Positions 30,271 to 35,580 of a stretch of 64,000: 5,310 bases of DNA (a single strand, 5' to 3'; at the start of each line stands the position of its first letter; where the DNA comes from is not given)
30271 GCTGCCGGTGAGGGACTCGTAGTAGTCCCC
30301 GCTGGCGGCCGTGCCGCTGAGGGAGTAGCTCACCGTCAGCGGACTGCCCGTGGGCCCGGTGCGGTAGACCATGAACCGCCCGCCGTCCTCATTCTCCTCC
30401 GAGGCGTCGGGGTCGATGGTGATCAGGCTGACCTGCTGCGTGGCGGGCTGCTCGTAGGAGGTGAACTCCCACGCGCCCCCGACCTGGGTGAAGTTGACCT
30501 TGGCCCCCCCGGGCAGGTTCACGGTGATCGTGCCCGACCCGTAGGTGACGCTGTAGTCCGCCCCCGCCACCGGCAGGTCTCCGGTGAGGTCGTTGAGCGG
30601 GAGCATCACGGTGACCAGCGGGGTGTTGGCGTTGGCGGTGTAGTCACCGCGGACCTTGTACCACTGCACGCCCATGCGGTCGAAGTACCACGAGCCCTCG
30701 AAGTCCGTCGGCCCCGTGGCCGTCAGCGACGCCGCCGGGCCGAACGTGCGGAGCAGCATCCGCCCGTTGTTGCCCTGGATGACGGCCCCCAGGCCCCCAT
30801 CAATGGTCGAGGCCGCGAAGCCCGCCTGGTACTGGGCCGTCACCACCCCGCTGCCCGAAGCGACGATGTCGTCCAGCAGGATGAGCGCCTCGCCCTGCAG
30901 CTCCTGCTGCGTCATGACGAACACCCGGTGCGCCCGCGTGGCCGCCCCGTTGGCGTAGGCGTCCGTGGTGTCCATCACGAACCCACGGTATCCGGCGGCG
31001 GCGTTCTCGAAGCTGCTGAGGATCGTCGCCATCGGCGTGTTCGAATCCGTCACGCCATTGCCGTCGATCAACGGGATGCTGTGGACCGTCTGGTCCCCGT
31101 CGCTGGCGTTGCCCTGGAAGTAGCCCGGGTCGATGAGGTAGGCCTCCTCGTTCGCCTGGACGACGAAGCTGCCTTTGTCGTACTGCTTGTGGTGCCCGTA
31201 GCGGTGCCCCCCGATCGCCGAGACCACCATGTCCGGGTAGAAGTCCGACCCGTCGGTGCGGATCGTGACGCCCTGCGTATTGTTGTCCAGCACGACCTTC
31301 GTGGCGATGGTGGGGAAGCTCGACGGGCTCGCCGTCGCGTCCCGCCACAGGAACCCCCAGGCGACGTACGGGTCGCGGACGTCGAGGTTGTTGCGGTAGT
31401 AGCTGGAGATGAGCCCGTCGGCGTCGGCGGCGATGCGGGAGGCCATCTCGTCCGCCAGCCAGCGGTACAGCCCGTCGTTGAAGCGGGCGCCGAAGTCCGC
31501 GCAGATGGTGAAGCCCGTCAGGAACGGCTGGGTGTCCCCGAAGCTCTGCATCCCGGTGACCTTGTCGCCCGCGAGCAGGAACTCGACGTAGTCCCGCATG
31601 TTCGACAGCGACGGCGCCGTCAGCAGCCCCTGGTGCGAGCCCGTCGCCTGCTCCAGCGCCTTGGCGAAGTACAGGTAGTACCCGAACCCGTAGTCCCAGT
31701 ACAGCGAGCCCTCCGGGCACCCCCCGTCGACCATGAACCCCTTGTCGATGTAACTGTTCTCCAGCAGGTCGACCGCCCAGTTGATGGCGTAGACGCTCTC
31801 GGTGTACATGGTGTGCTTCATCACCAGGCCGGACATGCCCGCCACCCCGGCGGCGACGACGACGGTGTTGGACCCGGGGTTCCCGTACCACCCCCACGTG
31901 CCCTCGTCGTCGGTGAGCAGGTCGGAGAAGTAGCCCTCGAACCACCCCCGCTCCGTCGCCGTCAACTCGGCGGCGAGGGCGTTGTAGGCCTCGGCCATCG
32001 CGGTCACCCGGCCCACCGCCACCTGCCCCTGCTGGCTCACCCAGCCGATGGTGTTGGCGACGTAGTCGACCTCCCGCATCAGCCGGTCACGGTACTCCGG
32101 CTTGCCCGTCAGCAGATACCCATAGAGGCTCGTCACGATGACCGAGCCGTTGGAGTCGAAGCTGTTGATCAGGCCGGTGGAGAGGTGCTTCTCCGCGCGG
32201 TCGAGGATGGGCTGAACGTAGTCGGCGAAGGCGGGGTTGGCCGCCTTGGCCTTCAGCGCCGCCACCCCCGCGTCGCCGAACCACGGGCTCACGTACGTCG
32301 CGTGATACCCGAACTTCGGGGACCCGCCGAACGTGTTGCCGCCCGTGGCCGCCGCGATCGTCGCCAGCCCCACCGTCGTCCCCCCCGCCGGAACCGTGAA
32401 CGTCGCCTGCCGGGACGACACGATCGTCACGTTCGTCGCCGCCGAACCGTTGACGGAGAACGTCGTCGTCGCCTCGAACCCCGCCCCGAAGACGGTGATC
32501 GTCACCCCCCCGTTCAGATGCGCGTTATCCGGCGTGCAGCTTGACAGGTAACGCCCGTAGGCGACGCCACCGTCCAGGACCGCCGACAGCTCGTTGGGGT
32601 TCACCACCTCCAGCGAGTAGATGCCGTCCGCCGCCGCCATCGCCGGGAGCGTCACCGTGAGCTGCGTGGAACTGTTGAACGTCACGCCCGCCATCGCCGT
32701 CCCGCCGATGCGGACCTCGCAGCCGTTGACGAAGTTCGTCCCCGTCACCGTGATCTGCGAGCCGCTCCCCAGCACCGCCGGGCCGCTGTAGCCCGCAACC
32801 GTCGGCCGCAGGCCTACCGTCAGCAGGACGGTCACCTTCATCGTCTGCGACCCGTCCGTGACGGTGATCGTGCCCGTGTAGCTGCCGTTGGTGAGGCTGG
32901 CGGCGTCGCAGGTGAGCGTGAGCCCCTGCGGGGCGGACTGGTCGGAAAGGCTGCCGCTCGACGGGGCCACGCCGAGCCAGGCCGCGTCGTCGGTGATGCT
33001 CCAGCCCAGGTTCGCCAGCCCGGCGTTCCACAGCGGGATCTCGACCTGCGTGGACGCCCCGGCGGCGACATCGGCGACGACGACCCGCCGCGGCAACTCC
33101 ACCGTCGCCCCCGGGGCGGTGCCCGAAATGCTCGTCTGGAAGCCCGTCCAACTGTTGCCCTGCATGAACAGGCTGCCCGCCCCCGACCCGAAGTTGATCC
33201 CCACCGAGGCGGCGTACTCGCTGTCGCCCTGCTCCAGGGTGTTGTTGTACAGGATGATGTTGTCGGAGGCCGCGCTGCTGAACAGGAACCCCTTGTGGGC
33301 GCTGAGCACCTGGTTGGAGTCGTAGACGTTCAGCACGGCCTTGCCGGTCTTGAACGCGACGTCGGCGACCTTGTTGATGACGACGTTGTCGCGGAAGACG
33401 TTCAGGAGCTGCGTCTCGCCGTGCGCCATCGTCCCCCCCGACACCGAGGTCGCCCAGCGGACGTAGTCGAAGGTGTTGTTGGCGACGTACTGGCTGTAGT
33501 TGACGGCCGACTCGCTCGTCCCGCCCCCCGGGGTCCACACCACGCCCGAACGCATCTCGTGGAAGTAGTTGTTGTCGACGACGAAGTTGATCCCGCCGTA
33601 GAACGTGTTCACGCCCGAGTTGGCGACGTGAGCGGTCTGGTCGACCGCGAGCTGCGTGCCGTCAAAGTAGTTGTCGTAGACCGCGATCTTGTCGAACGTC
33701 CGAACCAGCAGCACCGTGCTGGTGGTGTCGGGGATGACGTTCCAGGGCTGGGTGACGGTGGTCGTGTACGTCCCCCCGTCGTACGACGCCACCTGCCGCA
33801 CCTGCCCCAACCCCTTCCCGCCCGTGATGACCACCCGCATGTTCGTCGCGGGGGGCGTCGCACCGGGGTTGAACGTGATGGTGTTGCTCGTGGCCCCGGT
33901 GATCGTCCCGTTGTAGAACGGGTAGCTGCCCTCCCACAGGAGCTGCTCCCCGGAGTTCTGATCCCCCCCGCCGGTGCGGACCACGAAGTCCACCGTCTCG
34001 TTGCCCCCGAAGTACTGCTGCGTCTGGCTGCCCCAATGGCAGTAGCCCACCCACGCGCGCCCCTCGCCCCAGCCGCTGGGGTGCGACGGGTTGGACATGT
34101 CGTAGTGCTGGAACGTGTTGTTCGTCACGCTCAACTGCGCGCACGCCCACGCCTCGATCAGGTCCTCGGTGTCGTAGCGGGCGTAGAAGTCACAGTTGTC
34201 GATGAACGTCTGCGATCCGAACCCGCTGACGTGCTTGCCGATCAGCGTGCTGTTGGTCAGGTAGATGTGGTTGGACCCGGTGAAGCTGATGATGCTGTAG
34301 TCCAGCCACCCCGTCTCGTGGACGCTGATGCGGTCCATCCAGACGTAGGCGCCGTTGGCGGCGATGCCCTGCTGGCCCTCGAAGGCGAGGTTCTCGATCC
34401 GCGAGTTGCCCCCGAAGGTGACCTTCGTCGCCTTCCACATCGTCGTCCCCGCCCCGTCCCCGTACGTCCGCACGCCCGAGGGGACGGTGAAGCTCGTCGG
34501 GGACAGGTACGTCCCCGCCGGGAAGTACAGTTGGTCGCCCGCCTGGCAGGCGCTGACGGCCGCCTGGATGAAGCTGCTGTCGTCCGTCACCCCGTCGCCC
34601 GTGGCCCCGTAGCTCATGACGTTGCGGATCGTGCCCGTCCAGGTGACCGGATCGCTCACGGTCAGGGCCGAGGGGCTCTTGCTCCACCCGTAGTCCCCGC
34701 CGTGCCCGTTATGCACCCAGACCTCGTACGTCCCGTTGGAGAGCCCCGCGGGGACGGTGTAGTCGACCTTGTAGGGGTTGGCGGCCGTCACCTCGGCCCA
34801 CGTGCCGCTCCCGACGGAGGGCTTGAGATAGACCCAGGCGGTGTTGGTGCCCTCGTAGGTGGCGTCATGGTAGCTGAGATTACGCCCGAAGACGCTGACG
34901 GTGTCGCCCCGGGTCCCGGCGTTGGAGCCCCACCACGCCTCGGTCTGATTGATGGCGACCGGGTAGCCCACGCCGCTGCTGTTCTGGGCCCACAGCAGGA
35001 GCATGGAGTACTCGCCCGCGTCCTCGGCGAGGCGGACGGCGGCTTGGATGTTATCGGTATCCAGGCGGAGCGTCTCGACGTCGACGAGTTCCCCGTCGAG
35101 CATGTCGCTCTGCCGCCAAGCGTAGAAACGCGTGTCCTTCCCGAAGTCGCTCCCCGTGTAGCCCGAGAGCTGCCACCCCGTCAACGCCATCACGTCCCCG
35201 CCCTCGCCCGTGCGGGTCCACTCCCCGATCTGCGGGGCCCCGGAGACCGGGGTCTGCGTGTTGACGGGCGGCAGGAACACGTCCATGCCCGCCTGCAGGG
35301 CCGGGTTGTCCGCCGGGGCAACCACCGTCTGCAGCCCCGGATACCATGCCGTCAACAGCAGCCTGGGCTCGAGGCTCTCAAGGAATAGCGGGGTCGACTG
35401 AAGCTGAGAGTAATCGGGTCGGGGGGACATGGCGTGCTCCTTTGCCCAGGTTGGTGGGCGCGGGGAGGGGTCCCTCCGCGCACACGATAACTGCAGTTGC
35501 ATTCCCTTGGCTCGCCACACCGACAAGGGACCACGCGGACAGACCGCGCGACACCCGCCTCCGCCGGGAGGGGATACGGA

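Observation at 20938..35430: A 14.5-kb single gene for a ~4830-aa secreted mosaic protein combining polysaccharide-lyase-like modules, adhesin arrays and a protease motif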

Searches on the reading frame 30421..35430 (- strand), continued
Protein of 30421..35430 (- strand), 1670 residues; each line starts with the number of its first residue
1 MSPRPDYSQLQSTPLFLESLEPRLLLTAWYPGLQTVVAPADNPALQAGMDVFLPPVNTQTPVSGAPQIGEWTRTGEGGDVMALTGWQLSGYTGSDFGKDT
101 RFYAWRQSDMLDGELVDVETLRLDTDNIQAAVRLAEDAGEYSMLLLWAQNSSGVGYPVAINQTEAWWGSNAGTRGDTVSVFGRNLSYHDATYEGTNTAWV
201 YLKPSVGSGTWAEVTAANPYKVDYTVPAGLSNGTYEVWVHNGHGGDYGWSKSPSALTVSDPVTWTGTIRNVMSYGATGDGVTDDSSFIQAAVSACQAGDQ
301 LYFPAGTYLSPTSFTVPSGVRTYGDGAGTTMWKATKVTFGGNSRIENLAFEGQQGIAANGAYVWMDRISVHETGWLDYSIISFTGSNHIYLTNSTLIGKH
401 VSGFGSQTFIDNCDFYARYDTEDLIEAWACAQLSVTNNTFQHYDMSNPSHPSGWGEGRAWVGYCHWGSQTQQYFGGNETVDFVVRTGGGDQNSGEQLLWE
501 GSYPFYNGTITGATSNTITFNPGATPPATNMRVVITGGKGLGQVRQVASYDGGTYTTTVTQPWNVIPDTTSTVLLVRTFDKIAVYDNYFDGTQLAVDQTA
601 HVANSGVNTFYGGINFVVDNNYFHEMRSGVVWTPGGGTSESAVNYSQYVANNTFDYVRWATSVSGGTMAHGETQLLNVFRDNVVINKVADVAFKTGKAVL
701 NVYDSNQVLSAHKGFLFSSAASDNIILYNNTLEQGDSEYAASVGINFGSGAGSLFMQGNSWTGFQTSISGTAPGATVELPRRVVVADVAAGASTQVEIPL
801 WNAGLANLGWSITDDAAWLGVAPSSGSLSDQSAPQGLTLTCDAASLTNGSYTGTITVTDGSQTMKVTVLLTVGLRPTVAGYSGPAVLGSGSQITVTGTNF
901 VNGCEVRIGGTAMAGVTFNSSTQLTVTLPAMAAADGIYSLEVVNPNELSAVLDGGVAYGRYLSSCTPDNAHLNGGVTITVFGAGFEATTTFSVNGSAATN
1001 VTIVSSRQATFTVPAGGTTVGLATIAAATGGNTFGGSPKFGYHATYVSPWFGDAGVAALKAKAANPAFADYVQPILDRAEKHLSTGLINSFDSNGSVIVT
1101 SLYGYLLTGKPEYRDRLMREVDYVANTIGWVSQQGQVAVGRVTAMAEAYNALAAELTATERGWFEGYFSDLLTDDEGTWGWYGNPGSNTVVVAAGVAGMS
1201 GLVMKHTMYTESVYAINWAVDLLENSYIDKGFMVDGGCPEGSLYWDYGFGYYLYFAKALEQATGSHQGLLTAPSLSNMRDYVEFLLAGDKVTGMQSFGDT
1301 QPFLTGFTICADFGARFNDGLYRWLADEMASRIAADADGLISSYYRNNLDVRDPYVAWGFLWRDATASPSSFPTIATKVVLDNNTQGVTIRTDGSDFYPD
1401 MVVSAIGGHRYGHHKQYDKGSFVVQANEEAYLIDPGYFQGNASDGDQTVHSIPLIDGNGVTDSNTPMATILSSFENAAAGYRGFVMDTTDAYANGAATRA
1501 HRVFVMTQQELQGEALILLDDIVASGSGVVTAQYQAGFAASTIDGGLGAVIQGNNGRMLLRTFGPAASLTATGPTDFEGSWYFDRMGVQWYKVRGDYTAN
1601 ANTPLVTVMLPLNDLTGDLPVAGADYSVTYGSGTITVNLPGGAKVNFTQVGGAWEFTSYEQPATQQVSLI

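Call 56: find_encoding_contigs(protein=P0002, flank=8000, max_places=2)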
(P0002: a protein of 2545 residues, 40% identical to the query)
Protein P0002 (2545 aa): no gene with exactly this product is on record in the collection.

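Call 57: find_encoding_contigs(protein=P0004, flank=8000, max_places=2)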
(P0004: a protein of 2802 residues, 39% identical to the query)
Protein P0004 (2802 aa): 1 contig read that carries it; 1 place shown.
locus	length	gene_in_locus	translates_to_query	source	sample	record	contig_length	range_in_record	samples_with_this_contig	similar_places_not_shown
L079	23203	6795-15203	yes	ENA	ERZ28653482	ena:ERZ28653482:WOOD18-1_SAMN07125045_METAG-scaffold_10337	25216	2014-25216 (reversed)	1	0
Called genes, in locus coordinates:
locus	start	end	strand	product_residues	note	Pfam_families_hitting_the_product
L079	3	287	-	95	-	?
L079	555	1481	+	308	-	PF00294:PfkB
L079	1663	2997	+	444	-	PF12951:PATR (faint)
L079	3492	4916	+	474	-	PF00884:Sulfatase, PF01663:Phosphodiest (weak), PF16347:SGSH_C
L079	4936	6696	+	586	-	PF00916:Sulfate_transp, PF01740:STAS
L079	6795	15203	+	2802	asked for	PF12708:Pect-lyase_RHGA_epim, PF19190:BACON_2 (weak), PF03160:Calx-beta (faint), PF13385:Laminin_G_3, PF12951:PATR, PF16640:Big_3_5, PF18676:MBG_2, PF01833:TIG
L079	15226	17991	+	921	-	PF12951:PATR, PF07589:PEP_exosort_dom (weak)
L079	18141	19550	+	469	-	PF01408:GFO_IDH_MocA, PF19051:GFO_IDH_MocA_C2 (weak)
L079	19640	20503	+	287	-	-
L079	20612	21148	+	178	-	PF14235:DUF4337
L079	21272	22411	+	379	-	PF07610:DUF1573, PF22544:HYDIN_VesB_CFA65-like_Ig (weak)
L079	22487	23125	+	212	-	PF06439:3keto-disac_hyd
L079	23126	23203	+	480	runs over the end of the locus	PF01545:Cation_efflux, PF16916:ZT_dimer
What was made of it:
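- P0004, the third-closest homologue, sits next to a sulfatase and a sulfate transporter (call 57).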

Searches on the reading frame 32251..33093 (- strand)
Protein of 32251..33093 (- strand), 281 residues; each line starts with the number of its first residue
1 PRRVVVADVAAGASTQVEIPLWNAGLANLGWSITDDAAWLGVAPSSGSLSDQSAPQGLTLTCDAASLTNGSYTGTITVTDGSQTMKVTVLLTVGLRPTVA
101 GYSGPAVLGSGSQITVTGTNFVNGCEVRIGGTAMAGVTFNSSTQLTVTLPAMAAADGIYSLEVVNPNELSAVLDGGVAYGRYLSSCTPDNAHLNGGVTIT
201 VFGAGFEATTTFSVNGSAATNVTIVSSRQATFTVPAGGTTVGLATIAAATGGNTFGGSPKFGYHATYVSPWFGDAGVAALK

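Call 9: search_protein_families(library=pfam, proteins=[window:32251-33093:-], max_evalue=1)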
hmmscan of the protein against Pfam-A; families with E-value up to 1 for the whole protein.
window:32251-33093:- (281 aa): 8 families
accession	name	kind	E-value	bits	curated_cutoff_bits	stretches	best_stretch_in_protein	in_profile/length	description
PF01833.30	TIG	-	1e-13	51.5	20.9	2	109-167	14-72/84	IPT/TIG domain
PF19190.6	BACON_2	-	1.6e-07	31.6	25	1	14-89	18-91/94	Viral BACON domain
PF13004.13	BACON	-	1.4e-05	25.4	25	1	31-89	3-58/61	Putative binding domain, N-terminal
PF16862.10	Glyco_hydro_79C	-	0.0029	18.9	27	1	181-238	48-100/103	Glycosyl hydrolase family 79 C-terminal beta domain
PF05506.17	PLipase_C_C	-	0.0054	18.1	24.4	0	206-245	12-55/80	Bacterial phospholipase C, C-terminal domain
PF19077.6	Big_13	-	0.018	16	27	0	59-81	65-86/102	Bacterial Ig-like domain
PF22349.1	Fervidolysin_SD2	-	0.12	13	26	1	111-140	59-88/113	Fervidolysin, second beta-sandwich domain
PF22352.2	K319L-like_PKD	-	0.15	12.6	27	0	62-90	52-81/84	K319L-like, PKD domain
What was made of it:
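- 32821..33063 (-): Residues 790-870: BACON domain. BACON_2 31.6 bits and BACON 25.4 bits (call 9).
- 32311..32778 (-): Residues 885-1040: two IPT/TIG (CoaZ-repeat) Ig-like domains. TIG 51.5 bits in 2 stretches (call 9).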

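Call 46: search_protein_families(library=ncbifam, proteins=[window:32251-33093:-], max_evalue=1)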
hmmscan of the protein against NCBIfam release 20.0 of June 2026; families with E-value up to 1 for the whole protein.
window:32251-33093:- (281 aa): 2 families
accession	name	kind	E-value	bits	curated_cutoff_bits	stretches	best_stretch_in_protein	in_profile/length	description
NF058597.1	CoaZ_rpt_PGGG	domain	5.1e-22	77.7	30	2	106-167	13-75/88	choice-of-anchor Z repeating domain-containing protein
NF058592.1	GxPGS_dom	subfamily_domain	0.02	14.9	45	1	110-162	10-64/65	PGS family Ig-like domain-containing protein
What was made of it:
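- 32311..32778 (-): NF058597 77.7 bits in 2 stretches (call 46).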

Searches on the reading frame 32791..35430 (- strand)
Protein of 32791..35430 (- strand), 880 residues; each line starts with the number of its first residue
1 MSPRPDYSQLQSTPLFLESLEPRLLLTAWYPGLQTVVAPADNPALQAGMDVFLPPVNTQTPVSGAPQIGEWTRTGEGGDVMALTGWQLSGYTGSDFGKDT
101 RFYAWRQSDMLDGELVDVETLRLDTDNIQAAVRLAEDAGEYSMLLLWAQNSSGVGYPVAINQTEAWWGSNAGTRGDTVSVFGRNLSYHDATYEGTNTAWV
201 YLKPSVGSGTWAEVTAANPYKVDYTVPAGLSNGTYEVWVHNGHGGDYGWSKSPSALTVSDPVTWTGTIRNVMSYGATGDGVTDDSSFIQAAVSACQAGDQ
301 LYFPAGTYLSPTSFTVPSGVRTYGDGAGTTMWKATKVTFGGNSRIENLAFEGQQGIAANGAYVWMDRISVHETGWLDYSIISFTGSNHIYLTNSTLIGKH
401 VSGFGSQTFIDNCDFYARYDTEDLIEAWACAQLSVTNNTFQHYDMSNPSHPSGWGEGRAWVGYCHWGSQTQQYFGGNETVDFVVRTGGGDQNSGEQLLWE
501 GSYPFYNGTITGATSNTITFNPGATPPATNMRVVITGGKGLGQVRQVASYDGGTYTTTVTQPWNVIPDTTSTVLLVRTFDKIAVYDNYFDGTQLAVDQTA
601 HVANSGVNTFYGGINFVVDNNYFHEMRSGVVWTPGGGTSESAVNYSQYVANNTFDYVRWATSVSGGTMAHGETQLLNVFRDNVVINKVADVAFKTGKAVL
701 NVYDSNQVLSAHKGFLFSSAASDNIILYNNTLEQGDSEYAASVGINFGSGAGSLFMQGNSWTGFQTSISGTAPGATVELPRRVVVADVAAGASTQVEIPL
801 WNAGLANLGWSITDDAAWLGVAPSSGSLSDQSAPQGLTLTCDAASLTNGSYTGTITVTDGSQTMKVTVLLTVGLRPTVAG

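Call 17: search_solved_structures(query=window:32791-35430:-, max_evalue=0.1)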
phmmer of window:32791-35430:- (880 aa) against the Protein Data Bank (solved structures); distinct sequences matched with E-value up to 0.1: 6.
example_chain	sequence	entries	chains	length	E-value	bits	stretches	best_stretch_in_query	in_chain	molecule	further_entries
5m5z_A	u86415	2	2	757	8.6e-10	40.5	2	268-320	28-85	Beta-1,3-glucanase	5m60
7chu_A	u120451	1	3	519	1.4e-05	26.6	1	232-343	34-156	Putative pectin lyase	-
4mr0_A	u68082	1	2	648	0.00025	22.5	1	265-310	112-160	Plasmin and fibronectin-binding protein A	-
2pyg_A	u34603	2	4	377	0.00027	22.3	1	270-326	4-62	Poly(beta-D-mannuronate) C5 epimerase 4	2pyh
3zpp_A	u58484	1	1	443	0.00054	21.4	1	268-310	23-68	CELL WALL SURFACE ANCHOR FAMILY PROTEIN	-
2uve_A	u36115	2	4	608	0.005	18.1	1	265-311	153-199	EXOPOLYGALACTURONASE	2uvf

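Call 49: search_solved_structures(query=A3, max_evalue=0.01)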
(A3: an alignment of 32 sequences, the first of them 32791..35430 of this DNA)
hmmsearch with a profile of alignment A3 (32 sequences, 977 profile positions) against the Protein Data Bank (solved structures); distinct sequences matched with E-value up to 0.01: 31.
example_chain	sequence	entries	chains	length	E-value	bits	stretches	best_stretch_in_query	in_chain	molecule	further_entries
3eqn_A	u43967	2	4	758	1.5e-33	119.1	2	258-455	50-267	Glucan 1,3-beta-glucosidase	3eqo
5m5z_A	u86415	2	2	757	6.7e-32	113.6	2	258-475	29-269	Beta-1,3-glucanase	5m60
2pyg_A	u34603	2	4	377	1.7e-22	82.5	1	258-455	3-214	Poly(beta-D-mannuronate) C5 epimerase 4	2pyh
3zpp_A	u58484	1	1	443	1e-21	80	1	256-431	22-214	CELL WALL SURFACE ANCHOR FAMILY PROTEIN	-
4mr0_A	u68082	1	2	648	1.9e-21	79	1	254-431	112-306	Plasmin and fibronectin-binding protein A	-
5lw3_A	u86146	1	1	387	2.2e-21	78.8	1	258-392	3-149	Poly(beta-D-mannuronate) C5 epimerase 6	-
6qz9_A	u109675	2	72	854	9.1e-20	73.5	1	258-414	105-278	Pre-neck appendage protein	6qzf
8xfq_A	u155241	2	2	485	9.8e-20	73.4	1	258-364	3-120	mannuronan 5-epimerase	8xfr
8ja4_A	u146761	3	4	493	1.1e-19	73.2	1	258-364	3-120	mannuronan 5-epimerase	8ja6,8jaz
3gq7_A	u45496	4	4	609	2.9e-19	71.8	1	258-414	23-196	Preneck appendage protein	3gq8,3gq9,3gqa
3suc_A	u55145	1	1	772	4.4e-19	71.2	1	258-414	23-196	Preneck appendage protein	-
7chu_A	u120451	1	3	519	5.3e-19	70.9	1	257-361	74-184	Putative pectin lyase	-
8jhh_A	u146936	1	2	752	6.7e-11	44.1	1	273-410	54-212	MnLam55A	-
1h80_A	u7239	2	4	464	1.4e-10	43.1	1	260-425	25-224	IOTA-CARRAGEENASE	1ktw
3lmw_A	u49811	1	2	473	1.4e-10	43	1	260-425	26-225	Iota-carrageenase, CgiA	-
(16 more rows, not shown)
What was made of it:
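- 33076..34644 (-): Residues 263-785: right-handed beta-helix (PF12708, pectate-lyase-like / GH55-like). The family profile matches GH55 beta-1,3-glucanases at E 1.5e-33, and also AlgE epimerases, PfbA and iota-carrageenase (call 49).
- On PF12708 pectate-lyase-like beta-helix (GH55/GH28-related clade): The profile matches GH55 at E 1.5e-33 (call 49).
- The profile matches GH55, AlgE and GH82 (call 49). The beta-helix profile matches the adhesin PfbA about as well as it matches enzymes (call 49).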

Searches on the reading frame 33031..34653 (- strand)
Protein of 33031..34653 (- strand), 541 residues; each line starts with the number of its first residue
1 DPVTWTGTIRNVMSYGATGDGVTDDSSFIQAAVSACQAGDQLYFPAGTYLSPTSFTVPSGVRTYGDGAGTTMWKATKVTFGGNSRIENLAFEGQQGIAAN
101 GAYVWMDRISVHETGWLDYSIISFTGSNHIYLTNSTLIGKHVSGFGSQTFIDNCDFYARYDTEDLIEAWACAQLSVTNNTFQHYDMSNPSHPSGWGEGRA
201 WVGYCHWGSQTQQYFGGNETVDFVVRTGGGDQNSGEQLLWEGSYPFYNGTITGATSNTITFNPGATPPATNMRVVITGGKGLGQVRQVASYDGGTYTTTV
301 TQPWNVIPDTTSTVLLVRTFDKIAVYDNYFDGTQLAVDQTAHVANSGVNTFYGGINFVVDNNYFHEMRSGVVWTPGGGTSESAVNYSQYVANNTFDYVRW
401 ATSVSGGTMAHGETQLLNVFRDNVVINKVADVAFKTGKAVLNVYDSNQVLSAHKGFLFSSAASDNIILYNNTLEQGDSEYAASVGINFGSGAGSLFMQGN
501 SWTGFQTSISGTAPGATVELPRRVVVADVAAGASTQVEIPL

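Call 9: search_protein_families(library=pfam, proteins=[window:33031-34653:-], max_evalue=1)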
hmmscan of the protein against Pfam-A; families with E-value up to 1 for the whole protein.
window:33031-34653:- (541 aa): 1 family
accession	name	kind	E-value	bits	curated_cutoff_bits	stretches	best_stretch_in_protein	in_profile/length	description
PF12708.12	Pect-lyase_RHGA_epim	-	3.1e-14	53.7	27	1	9-113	1-109/213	Rhamnogalacturonase A/epimerase, pectate lyase-like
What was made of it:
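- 33076..34644 (-): Pfam 53.7 bits (call 9).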

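Call 46: search_protein_families(library=ncbifam, proteins=[window:33031-34653:-], max_evalue=1)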
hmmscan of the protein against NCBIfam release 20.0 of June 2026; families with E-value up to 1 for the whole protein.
window:33031-34653:- (541 aa): 1 family
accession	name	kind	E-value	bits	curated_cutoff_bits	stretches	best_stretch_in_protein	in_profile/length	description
NF049898.1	RhamgalacuronBT4146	equivalog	1e-05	24.5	500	1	12-72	1-61/445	rhamnogalacturonidase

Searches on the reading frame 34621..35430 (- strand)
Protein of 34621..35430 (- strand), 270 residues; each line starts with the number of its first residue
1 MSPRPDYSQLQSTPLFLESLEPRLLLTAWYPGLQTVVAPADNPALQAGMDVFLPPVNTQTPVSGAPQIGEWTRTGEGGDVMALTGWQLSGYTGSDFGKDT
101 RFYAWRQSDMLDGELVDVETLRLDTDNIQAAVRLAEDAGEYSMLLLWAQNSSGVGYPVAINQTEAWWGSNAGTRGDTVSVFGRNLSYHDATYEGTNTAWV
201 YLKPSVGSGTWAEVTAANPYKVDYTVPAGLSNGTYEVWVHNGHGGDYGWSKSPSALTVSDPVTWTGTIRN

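Call 9: search_protein_families(library=pfam, proteins=[window:34621-35430:-], max_evalue=1)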
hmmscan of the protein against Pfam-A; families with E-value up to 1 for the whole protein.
window:34621-35430:- (270 aa): 2 families
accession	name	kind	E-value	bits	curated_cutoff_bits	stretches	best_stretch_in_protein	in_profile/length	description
PF07595.18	Planc_extracel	-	0.11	12.7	25.5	1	14-28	4-18/20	Planctomycete extracellular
PF10678.14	DUF2492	-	0.25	12.1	27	1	87-117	23-53/77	Protein of unknown function (DUF2492)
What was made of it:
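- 35347..35430 (-): Residues 1-28: N-terminal leader with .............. (planctomycete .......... / LEPR-XLL export motif). No hydrophobic Sec-type core. PF07595 scores 12.7 bits (cut-off 25.5, call 9).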

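Call 46: search_protein_families(library=ncbifam, proteins=[window:34621-35430:-], max_evalue=1)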
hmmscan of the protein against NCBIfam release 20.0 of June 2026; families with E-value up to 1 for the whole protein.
window:34621-35430:- (270 aa): 1 family
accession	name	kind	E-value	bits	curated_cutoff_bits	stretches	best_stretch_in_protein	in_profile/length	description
NF012209.1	LEPR-8K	domain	0.077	12.7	17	1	15-26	1-12/24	LEPR-XLL domain-containing protein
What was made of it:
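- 35347..35430 (-): NF012209 LEPR-XLL scores 12.7 bits (cut-off 17, call 46).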
